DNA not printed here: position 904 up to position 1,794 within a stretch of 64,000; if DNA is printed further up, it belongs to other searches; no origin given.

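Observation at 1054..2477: Coupled wHTH-NTase / HEPN-MNT fusion pair beside recA (possible variant toxin-antitoxin or defence module)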

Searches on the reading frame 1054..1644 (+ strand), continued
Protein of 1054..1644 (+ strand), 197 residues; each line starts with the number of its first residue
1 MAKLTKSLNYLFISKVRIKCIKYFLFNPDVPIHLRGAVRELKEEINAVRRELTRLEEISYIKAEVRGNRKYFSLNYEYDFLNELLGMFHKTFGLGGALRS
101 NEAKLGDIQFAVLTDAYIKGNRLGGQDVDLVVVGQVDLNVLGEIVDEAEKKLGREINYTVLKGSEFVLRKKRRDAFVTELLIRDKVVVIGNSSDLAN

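Call 39: get_annotated_region(hit=H1, flank=5000)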
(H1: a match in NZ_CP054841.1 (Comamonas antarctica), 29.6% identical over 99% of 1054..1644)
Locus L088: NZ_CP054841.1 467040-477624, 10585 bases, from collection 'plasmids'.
description: Comamonas antarctica strain 16-35-5 plasmid unnamed1, complete sequence
organism: Comamonas antarctica (NCBI taxid 2743470)
taxonomy: Bacteria; Pseudomonadota; Betaproteobacteria; Burkholderiales; Comamonadaceae; Comamonas; Comamonas antarctica
host: -; source: whole organism,R2A medium; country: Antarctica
typing (MOB-suite, as given by PLSDB): non-mobilizable; mating-pair formation MPF_T
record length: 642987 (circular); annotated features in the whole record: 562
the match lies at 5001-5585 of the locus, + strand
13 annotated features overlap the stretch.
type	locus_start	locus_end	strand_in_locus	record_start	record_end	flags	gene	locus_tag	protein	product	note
CDS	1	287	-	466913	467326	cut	-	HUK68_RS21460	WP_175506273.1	hypothetical protein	-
CDS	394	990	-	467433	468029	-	-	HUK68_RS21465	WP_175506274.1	hypothetical protein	-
CDS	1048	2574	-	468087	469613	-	-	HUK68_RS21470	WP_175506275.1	methyl-accepting chemotaxis protein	GO:0007165 - signal transduction [Evidence IEA]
CDS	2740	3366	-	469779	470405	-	-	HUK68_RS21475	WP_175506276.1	class I SAM-dependent methyltransferase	-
CDS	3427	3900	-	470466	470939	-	-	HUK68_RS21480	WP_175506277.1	DUF6644 family protein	-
CDS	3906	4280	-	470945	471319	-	-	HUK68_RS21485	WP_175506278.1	DUF6152 family protein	-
CDS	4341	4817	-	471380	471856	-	-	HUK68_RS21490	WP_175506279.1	hypothetical protein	-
CDS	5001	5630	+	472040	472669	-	-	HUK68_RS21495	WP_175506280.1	nucleotidyltransferase domain-containing protein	-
CDS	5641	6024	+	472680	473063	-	-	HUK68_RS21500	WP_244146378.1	DNA-binding protein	-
CDS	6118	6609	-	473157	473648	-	-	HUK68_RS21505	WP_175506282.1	hypothetical protein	-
CDS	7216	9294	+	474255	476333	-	-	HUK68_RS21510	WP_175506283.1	TonB-dependent receptor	GO:0015891 - siderophore transport [Evidence IEA]; GO:0055085 - transmembrane transport [Evidence IEA]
CDS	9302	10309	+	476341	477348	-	-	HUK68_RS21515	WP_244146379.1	ABC transporter substrate-binding protein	-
CDS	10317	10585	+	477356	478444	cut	-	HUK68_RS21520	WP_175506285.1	iron ABC transporter permease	GO:0006826 - iron ion transport [Evidence IEA]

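Call 40: get_annotated_region(hit=H5, flank=5000)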
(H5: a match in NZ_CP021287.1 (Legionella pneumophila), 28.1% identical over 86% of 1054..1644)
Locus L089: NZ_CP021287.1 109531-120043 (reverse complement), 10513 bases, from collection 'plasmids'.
description: Legionella pneumophila subsp. pneumophila strain Albuquerque 1 (D-7474) plasmid unnamed, complete sequence
organism: Legionella pneumophila (NCBI taxid 91891)
taxonomy: Bacteria; Pseudomonadota; Gammaproteobacteria; Legionellales; Legionellaceae; Legionella; Legionella pneumophila
host: -; source: Homo sapiens,human lung tissue; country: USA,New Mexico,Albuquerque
typing (MOB-suite, as given by PLSDB): conjugative; replicon rep_cluster_522; relaxase MOBF; mating-pair formation MPF_F
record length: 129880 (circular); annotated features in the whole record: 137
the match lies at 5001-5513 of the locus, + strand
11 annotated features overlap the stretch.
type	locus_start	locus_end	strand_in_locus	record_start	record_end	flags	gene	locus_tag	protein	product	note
CDS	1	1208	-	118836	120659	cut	-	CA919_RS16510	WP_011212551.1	ankyrin repeat domain-containing protein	-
CDS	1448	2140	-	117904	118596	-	-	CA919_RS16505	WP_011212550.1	response regulator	GO:0000160 - phosphorelay signal transduction system [Evidence IEA]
CDS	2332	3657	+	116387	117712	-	-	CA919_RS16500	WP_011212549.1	hypothetical protein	-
CDS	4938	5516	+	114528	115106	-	-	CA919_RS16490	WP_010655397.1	nucleotidyltransferase domain-containing protein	-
CDS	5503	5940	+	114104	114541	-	-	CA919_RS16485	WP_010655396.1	DNA-binding protein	-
CDS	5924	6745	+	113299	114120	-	-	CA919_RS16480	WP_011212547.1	aminoglycoside adenylyltransferase family protein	-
CDS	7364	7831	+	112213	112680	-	-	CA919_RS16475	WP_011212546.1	hypothetical protein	-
CDS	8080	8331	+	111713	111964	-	-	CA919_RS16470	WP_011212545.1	type II toxin-antitoxin system prevent-host-death family antitoxin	GO:0008219 - cell death [Evidence IEA]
CDS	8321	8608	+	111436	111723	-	-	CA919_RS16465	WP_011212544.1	type II toxin-antitoxin system RelE/ParE family toxin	GO:0030541 - plasmid partitioning [Evidence IEA]; GO:0051290 - protein heterotetramerization [Evidence IEA]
CDS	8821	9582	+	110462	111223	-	-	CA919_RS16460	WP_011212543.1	MerR family transcriptional regulator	GO:0006355 - regulation of DNA-templated transcription [Evidence IEA]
CDS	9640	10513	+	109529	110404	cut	-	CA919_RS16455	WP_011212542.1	alpha/beta hydrolase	-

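Call 41: search_protein_families(library=padloc, proteins=[L088:5641-6021:+, L089:5503-5937:+, L088:5001-5627:+, L089:4938-5513:+], max_evalue=0.1)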
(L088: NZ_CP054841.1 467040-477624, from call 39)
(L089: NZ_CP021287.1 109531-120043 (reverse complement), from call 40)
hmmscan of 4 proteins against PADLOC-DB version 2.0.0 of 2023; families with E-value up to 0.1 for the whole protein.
L088:5641-6021:+ (127 aa): 8 families
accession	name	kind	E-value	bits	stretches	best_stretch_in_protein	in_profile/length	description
PDLC04379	PDC-M05B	-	8.3e-62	205.5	1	2-124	22-144/147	-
PDLC04376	PDC-M05B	-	2.6e-37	125.8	1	3-117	4-118/121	-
PDLC04377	PDC-M05B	-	9.4e-26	88.6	1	1-123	22-144/149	-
PDLC04378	PDC-M05B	-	9.9e-26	88.8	1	3-123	30-149/153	-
PDLC04374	PDC-M05B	-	4.5e-22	76.9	1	3-123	24-144/146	-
PDLC04373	PDC-M05B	-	4.5e-18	63.6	1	2-115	26-135/141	-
PDLC04375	PDC-M05B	-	1.4e-11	42.8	1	3-113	35-145/151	-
PDLC04381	PDC-M05B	-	3.8e-10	38.2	1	8-114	2-104/113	-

L089:5503-5937:+ (145 aa): 9 families
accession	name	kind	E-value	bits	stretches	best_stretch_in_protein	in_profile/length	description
PDLC04379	PDC-M05B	-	4e-70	232.5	1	1-141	1-141/147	-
PDLC04376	PDC-M05B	-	5.1e-50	166.8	1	21-137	2-118/121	-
PDLC04377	PDC-M05B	-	3.2e-24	83.6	1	11-139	12-140/149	-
PDLC04373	PDC-M05B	-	7.2e-23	79.2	1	2-136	5-136/141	-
PDLC04374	PDC-M05B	-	1e-21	75.7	1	19-140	20-141/146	-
PDLC04378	PDC-M05B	-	2.8e-20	71.1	1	20-138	27-144/153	-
PDLC04381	PDC-M05B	-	8.3e-13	46.8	1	32-135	6-105/113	-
PDLC04375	PDC-M05B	-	9.4e-13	46.7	1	10-131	22-143/151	-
PDLC04380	PDC-M05B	-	0.0004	18.7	1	29-83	42-93/114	-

L088:5001-5627:+ (209 aa): 15 families
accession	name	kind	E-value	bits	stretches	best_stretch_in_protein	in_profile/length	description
PDLC04368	PDC-M05A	-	3.1e-75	250.4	1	4-197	3-197/201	-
PDLC04372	PDC-M05A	-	2.2e-39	133.4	1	35-191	3-160/167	-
PDLC04369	PDC-M05A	-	7.5e-32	108.6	1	14-193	13-189/201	-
PDLC04370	PDC-M05A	-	3.9e-24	83.6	1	11-191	11-190/194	-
PDLC04371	PDC-M05A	-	1.4e-21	75.1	1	1-159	18-178/211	-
PDLC04903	PDC-S09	-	6.6e-06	24.4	1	95-136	12-54/108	-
PDLC04902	PDC-S09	-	7e-06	24.3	1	108-154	21-70/97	-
PDLC04904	PDC-S09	-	1e-05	23.7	1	112-159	29-78/104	-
PDLC01857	CARF3--CARF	-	6.6e-05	20.6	1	24-89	137-198/201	-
PDLC04906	PDC-S09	-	7.4e-05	21.1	1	108-159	24-78/98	-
PDLC04907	PDC-S09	-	0.00028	19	1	100-133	17-52/114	-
PDLC01438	Csa3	-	0.00037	18.6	1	7-92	141-218/305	"CAS-I,CAS-II,CAS-III,CAS-IV,CAS-V,CAS-VI; associated_signaling"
PDLC01720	Csa3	-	0.0048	15.4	1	16-89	27-94/118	Csa3_1_CAS-I-II-III-IV-V-VI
PDLC01044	Csa3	-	0.0093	13.9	1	14-66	136-183/194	Type I-A associated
PDLC04905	PDC-S09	-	0.029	12.7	1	112-154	25-68/101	-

L089:4938-5513:+ (192 aa): 19 families
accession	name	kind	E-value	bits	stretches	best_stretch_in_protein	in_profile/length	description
PDLC04368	PDC-M05A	-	8e-80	265.4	1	5-191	8-195/201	-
PDLC04372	PDC-M05A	-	6e-43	145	1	32-191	4-164/167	-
PDLC04369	PDC-M05A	-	1.7e-30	104.2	1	10-187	13-187/201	-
PDLC04370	PDC-M05A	-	4.4e-24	83.4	1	6-188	11-191/194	-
PDLC04371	PDC-M05A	-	1.7e-21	74.8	1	4-155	25-178/211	-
PDLC01438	Csa3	-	4.1e-06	25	1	7-74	145-207/305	"CAS-I,CAS-II,CAS-III,CAS-IV,CAS-V,CAS-VI; associated_signaling"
PDLC04904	PDC-S09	-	5.7e-06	24.5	1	108-131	29-52/104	-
PDLC04902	PDC-S09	-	8.2e-06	24.1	1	104-135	21-52/97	-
PDLC04906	PDC-S09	-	2e-05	22.9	1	104-152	24-75/98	-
PDLC04903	PDC-S09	-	3.1e-05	22.2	1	102-151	24-75/108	-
PDLC04907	PDC-S09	-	0.00045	18.3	1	103-131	26-54/114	-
PDLC01720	Csa3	-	0.0021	16.6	1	7-75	22-88/118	Csa3_1_CAS-I-II-III-IV-V-VI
PDLC01434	CasR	-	0.0046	14.8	1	13-65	129-180/191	"CAS-I,CAS-II,CAS-III,CAS-IV,CAS-V,CAS-VI; associated_signaling"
PDLC04905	PDC-S09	-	0.0056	15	1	108-143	25-61/101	-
PDLC01848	CARF3--CARF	-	0.0058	14.3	1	6-68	130-184/197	-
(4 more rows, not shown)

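Call 42: search_protein_families(library=pfam, proteins=[L088:5641-6021:+, L089:5503-5937:+, L088:5001-5627:+, L089:4938-5513:+], max_evalue=0.1)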
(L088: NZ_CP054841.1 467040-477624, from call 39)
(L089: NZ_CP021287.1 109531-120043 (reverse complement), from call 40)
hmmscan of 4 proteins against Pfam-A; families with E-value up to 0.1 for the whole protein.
L088:5641-6021:+ (127 aa): 1 family
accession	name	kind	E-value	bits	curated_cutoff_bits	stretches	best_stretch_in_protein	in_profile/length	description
PF08587.17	UBA_2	-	0.016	15.6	23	1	56-97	2-38/45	Ubiquitin associated domain (UBA)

L089:5503-5937:+ (145 aa): 1 family
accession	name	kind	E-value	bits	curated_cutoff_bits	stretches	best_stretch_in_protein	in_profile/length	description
PF23300.3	HEAT_Nup120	-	0.01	16.1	29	1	37-72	132-167/170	Nucleoporin Nup120, HEAT repeats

L088:5001-5627:+ (209 aa): 13 families
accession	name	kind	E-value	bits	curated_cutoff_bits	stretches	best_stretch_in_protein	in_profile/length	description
PF18765.7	Polbeta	-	2.9e-07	31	26.9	1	106-137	11-42/93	Polymerase beta, Nucleotidyltransferase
PF01909.29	NTP_transf_2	-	5.8e-06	27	21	1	108-138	14-44/93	Nucleotidyltransferase domain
PF12802.13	MarR_2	-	5.1e-05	23.8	27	1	18-63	9-53/61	MarR family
PF24033.1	DUF7342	-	0.0022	18.4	31.6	1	42-109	29-94/150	Family of unknown function (DUF7342)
PF01047.28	MarR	-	0.0043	17.3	24.6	1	31-64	18-51/59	MarR family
PF03428.19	RP-C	-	0.0052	17.1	24.4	1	35-72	76-113/175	Replication protein C N-terminal domain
PF13545.12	HTH_Crp_2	-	0.0065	16.8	27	1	33-62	25-55/70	Crp-like helix-turn-helix domain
PF22600.2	MTPAP-like_central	-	0.0072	16.9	27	1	86-133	18-64/139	Poly(A) RNA polymerase, mitochondrial-like, central palm domain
PF00392.27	GntR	-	0.0084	16.2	27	1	21-65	14-59/64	Bacterial regulatory proteins, gntR family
PF25212.1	HVO_A0114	-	0.0085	16.3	27.6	1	12-69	20-75/84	HVO_A0114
PF08100.18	Dimerisation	-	0.021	15.1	25.6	1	23-73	33-83/93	O-methyltransferase dimerisation domain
PF25213.1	HVO_A0261_N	-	0.035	14.4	35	1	16-65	13-59/86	HVO_A0261 N-terminal domain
PF02082.26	Rrf2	-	0.078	13.6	30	0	19-72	11-64/132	Iron-dependent Transcriptional regulator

L089:4938-5513:+ (192 aa): 12 families
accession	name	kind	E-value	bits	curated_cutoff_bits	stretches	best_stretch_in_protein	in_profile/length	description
PF01909.29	NTP_transf_2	-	4e-08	34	21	1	104-143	14-47/93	Nucleotidyltransferase domain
PF18765.7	Polbeta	-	4.1e-08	33.7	26.9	1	102-139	11-50/93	Polymerase beta, Nucleotidyltransferase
PF24033.1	DUF7342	-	0.0023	18.4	31.6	1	29-87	20-78/150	Family of unknown function (DUF7342)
PF00888.28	Cullin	-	0.004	16.4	33.2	1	18-65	556-608/620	Cullin family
PF25212.1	HVO_A0114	-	0.0052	17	27.6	1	11-64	23-74/84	HVO_A0114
PF22600.2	MTPAP-like_central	-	0.0053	17.3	27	1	84-132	20-67/139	Poly(A) RNA polymerase, mitochondrial-like, central palm domain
PF12802.13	MarR_2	-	0.0056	17.3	27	1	14-61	9-55/61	MarR family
PF12840.13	HTH_20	-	0.016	15.6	27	1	9-56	3-48/51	Helix-turn-helix domain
PF13412.12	HTH_24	-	0.041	13.9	21.9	1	10-53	3-44/48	Winged helix-turn-helix DNA-binding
PF13545.12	HTH_Crp_2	-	0.055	13.9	27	1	29-57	25-53/70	Crp-like helix-turn-helix domain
PF25213.1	HVO_A0261_N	-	0.069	13.5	35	0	9-60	10-58/86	HVO_A0261 N-terminal domain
PF02082.26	Rrf2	-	0.093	13.3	30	0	10-56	6-53/132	Iron-dependent Transcriptional regulator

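Call 83: search_dna_similar(query=window:1054-1644:+, collection=phages, mode=protein, max_evalue=0.001, max_rows=8)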
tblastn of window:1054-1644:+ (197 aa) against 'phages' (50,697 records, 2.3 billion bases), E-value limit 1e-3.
No match.

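Call 84: search_protein_families(library=pfam, proteins=[L048:3292-3753:+, L048:3800-4945:+, L048:5599-6900:+, L048:7005-7907:+, L048:7900-9312:-, L048:9377-10555:+, L021:5576-7816:+, L013:5709-7007:+, L023:5758-6123:+], max_evalue=0.0001)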
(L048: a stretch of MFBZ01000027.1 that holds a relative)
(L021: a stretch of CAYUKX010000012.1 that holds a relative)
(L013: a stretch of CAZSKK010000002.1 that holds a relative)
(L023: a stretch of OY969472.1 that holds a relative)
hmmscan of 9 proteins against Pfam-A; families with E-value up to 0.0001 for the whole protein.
L048:3292-3753:+ (154 aa): 1 family
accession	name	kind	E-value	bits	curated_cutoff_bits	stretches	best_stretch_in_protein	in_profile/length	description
PF14584.11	DUF4446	-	1.6e-36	126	27.4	1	8-150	8-149/150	Protein of unknown function (DUF4446)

L048:3800-4945:+ (382 aa): 2 families
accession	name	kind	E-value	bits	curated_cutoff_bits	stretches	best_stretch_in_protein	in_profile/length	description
PF11258.13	DUF3048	-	5.3e-39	134.1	25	1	80-220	8-147/148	Protein of unknown function (DUF3048) N-terminal domain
PF17479.7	DUF3048_C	-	3.6e-29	101.9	25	1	265-371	10-114/114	Protein of unknown function (DUF3048) C-terminal domain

L048:5599-6900:+ (434 aa): 4 families
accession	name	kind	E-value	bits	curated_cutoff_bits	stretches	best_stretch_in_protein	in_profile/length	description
PF22599.2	SecDF_P1_head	-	2.7e-32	111.5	27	1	161-257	20-114/114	SecDF, P1 head subdomain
PF21760.3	SecD_1st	-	6e-19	67.7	27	1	81-140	2-58/60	Protein translocase subunit SecDF, P1 domain, N-terminal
PF02355.23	SecD_SecF_C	-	2.1e-14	53.8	20.5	1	260-427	14-184/189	Protein export membrane protein SecD/SecF, C-terminal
PF03176.21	MMPL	-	9.6e-08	31.8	20.5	1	278-422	144-295/333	MMPL family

L048:7005-7907:+ (301 aa): 2 families
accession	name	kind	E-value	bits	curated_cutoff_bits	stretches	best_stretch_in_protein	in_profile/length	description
PF02355.23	SecD_SecF_C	-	2.5e-56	190.5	20.5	1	99-295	3-187/189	Protein export membrane protein SecD/SecF, C-terminal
PF07549.19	Sec_GG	-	2.8e-05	23.9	20.3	1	29-46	7-24/28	SecD/SecF GG Motif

L048:7900-9312:- (470 aa): 4 families
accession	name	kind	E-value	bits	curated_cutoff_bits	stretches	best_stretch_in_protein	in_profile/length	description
PF01743.26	PolyA_pol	-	4.3e-28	98.6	23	1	22-121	3-106/126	Poly A polymerase head domain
PF12627.12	PolyA_pol_RNAbd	-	1e-19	70.4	22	1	196-256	1-61/64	Probable RNA and SrmB- binding site of polymerase A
PF13735.12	tRNA_NucTran2_2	-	1e-09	39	27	1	417-465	99-147/149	tRNA nucleotidyltransferase domain 2 putative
PF01966.28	HD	-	6.4e-09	36.6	22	1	274-358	8-91/116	HD domain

L048:9377-10555:+ (393 aa): 2 families
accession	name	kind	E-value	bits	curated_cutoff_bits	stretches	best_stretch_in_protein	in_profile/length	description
PF01368.27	DHH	-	4.6e-21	75.8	28.1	1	72-202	1-112/125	DHH family, N-terminal domain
PF02272.25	DHHA1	-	1.1e-05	26.3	25.9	1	326-385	3-63/102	DHHA1 domain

L021:5576-7816:+ (747 aa): 3 families
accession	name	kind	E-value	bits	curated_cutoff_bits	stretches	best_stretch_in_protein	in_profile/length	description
PF00534.26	Glycos_transf_1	-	7.2e-27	94.4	26.4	2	167-298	11-140/172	Glycosyl transferases group 1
PF13692.12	Glyco_trans_1_4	-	1.1e-23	84.5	27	2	173-290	3-115/142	Glycosyl transferases group 1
PF20706.3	GT4-conflict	-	3.7e-11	43.1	26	1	166-350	192-375/385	Family 4 Glycosyltransferase in conflict systems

L013:5709-7007:+ (433 aa): 1 family
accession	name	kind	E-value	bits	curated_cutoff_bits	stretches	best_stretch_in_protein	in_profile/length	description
PF01551.29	Peptidase_M23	-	1.4e-14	54.5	28.7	1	291-330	57-96/96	Peptidase family M23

L023:5758-6123:+ (122 aa): 0 families
